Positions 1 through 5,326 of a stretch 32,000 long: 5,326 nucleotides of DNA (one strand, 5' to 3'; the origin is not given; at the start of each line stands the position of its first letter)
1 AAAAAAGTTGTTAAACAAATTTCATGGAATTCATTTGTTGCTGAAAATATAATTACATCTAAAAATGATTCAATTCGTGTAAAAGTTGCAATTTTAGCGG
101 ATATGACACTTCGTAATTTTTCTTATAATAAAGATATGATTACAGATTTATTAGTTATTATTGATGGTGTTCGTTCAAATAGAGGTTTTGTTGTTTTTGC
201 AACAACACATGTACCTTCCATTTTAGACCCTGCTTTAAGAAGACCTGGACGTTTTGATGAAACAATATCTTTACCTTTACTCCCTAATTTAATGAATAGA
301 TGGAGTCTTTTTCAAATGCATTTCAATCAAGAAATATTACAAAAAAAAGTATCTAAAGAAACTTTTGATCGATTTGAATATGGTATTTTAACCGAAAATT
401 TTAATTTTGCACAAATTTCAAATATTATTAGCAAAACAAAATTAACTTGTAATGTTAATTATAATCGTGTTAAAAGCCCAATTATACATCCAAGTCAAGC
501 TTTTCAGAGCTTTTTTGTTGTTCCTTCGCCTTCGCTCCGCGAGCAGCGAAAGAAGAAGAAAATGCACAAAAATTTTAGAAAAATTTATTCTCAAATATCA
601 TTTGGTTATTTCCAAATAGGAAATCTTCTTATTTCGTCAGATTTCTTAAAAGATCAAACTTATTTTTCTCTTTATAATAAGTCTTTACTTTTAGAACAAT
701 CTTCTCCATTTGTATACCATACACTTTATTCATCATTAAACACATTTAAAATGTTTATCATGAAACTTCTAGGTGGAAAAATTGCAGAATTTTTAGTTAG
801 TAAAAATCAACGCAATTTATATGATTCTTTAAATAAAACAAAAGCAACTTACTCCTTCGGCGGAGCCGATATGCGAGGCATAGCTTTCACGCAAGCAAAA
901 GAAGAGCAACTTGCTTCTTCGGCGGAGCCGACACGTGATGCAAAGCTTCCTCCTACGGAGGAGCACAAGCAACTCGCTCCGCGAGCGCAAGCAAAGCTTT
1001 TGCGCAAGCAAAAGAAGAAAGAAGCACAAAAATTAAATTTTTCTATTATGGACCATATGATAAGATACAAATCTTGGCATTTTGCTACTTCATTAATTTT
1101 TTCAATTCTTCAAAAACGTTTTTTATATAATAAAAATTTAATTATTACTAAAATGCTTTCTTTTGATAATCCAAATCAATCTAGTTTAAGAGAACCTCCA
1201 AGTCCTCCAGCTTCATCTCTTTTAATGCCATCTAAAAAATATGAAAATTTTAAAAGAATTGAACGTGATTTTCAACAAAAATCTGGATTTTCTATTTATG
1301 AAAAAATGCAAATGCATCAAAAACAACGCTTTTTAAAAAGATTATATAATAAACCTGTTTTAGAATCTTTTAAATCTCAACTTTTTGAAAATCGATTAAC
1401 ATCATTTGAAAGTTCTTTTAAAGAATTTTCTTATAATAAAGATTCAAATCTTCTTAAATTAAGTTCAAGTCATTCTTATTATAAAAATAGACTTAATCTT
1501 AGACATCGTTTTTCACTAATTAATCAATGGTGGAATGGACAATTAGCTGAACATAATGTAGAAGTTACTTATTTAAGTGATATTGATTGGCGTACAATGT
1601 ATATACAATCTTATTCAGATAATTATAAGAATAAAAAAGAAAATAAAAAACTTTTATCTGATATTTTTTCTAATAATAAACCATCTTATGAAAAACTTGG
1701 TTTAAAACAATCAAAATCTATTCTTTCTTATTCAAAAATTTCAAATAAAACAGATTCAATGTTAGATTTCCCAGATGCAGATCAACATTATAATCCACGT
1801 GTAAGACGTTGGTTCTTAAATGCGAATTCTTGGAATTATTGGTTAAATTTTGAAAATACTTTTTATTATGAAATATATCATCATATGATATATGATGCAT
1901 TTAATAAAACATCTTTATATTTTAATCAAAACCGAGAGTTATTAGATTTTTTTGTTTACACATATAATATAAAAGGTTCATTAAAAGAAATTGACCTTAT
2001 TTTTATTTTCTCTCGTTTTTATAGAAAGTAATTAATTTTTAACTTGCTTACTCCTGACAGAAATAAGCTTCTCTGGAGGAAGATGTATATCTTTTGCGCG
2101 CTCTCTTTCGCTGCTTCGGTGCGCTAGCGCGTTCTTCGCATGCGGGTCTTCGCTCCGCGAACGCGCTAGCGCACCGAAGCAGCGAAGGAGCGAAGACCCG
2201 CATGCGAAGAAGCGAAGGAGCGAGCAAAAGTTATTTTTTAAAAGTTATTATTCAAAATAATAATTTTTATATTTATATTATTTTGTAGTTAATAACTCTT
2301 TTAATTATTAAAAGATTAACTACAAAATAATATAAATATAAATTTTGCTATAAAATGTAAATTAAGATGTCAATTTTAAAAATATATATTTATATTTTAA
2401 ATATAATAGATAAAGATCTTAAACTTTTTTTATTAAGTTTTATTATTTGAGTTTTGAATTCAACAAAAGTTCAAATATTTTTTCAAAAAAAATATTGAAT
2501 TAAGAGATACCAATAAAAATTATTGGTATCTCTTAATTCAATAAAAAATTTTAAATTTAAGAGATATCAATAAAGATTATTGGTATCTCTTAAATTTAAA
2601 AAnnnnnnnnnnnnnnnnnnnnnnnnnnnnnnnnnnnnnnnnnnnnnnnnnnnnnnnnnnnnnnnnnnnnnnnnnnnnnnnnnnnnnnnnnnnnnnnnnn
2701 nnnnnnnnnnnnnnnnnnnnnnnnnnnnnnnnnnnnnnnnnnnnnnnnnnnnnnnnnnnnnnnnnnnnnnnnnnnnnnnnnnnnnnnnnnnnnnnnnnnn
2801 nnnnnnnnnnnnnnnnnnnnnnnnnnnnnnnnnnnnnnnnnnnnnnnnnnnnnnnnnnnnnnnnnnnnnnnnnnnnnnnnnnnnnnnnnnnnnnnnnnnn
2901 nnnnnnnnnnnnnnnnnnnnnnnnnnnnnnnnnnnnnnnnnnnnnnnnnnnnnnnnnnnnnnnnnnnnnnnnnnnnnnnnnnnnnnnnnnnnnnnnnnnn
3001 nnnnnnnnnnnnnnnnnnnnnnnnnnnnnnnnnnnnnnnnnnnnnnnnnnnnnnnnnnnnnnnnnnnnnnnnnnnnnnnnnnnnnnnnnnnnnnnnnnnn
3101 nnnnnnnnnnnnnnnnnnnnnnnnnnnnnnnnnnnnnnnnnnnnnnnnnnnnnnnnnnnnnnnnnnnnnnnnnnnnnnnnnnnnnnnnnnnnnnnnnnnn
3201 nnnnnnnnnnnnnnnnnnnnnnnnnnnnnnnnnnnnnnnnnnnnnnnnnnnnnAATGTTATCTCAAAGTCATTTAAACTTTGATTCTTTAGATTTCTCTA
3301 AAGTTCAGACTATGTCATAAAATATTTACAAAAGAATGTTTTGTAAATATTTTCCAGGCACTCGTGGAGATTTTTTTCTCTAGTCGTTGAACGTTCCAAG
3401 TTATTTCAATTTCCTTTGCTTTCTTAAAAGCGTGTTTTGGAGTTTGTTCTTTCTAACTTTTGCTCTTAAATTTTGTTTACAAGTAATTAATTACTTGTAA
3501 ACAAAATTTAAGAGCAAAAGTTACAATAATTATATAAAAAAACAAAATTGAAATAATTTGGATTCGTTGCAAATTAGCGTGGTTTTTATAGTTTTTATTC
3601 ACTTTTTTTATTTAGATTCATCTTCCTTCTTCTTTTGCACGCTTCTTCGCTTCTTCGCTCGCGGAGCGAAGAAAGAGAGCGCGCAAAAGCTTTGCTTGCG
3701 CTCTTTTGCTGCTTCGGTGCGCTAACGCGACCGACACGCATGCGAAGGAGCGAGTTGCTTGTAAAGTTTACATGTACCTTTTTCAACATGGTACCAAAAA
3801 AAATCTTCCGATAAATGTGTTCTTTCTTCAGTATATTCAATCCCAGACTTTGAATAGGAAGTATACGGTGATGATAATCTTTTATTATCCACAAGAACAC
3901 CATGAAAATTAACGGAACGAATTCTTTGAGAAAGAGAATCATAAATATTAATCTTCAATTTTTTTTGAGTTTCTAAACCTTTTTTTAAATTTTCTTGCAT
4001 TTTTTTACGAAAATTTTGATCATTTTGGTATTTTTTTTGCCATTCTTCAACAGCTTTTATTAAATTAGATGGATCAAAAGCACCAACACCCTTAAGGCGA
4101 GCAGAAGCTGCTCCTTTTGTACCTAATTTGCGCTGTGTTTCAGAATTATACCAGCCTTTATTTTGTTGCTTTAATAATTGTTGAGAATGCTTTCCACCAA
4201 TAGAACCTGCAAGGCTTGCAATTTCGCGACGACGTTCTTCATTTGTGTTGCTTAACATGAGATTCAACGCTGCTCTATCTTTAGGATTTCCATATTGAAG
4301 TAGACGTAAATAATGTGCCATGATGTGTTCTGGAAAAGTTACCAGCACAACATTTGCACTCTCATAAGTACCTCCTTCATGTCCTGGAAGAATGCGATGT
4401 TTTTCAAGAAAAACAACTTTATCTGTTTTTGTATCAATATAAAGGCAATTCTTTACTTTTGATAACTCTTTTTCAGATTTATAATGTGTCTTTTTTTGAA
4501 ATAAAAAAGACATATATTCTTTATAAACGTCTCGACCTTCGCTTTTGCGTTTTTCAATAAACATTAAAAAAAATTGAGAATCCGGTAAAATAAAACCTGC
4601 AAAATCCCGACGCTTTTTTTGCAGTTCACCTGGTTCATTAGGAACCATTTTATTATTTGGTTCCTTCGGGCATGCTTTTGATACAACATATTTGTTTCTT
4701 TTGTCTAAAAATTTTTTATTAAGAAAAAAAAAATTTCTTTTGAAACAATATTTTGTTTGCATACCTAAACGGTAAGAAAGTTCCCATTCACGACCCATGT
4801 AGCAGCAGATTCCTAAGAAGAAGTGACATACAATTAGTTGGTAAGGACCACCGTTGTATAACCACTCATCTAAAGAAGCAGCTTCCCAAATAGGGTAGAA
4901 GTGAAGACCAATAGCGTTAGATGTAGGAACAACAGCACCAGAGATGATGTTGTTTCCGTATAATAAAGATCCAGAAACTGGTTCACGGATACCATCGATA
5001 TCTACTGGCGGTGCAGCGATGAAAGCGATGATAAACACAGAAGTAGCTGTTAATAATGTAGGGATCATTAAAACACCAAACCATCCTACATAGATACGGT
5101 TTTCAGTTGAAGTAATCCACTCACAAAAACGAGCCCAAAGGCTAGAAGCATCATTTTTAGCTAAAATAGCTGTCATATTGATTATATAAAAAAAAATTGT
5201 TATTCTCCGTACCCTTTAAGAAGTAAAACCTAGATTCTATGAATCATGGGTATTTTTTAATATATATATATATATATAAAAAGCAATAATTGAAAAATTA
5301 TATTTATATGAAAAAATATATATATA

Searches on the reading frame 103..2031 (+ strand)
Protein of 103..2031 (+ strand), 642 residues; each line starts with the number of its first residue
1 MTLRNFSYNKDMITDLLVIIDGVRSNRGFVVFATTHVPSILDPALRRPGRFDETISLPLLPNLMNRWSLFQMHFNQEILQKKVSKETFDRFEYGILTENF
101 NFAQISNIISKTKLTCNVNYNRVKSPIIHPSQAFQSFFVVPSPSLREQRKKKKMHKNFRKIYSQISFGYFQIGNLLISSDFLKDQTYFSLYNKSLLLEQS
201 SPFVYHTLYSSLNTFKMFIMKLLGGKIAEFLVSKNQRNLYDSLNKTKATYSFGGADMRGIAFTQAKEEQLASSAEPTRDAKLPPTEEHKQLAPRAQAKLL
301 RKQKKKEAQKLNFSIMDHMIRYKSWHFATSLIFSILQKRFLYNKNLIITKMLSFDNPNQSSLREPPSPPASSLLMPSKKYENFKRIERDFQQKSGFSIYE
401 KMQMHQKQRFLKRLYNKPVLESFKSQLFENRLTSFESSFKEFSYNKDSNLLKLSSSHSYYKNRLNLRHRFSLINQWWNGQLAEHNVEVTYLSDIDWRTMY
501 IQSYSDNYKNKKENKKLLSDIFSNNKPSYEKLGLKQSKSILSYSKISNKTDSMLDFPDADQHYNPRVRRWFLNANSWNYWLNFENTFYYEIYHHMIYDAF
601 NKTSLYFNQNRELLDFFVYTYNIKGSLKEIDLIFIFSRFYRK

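Call 63: search_protein_families(library=pfam, proteins=[window:103-2031:+], max_evalue=0.00001)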
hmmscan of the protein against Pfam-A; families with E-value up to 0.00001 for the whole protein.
window:103-2031:+ (642 aa): 1 family
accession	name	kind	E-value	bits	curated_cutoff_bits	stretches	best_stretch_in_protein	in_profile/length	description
PF00004.35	AAA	-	2.3e-06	28.5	21.2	1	9-58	81-130/131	ATPase family associated with various cellular activities (AAA)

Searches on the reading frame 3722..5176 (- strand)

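Call 63: search_protein_families(library=pfam, proteins=[window:3722-5176:-], max_evalue=0.00001)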
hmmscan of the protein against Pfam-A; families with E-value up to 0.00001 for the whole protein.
window:3722-5176:- (484 aa): 1 family
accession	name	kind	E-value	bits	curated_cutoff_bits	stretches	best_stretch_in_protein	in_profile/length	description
PF00124.24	Photo_RC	-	3.6e-31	108.8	27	1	28-141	1-96/260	Photosynthetic reaction centre protein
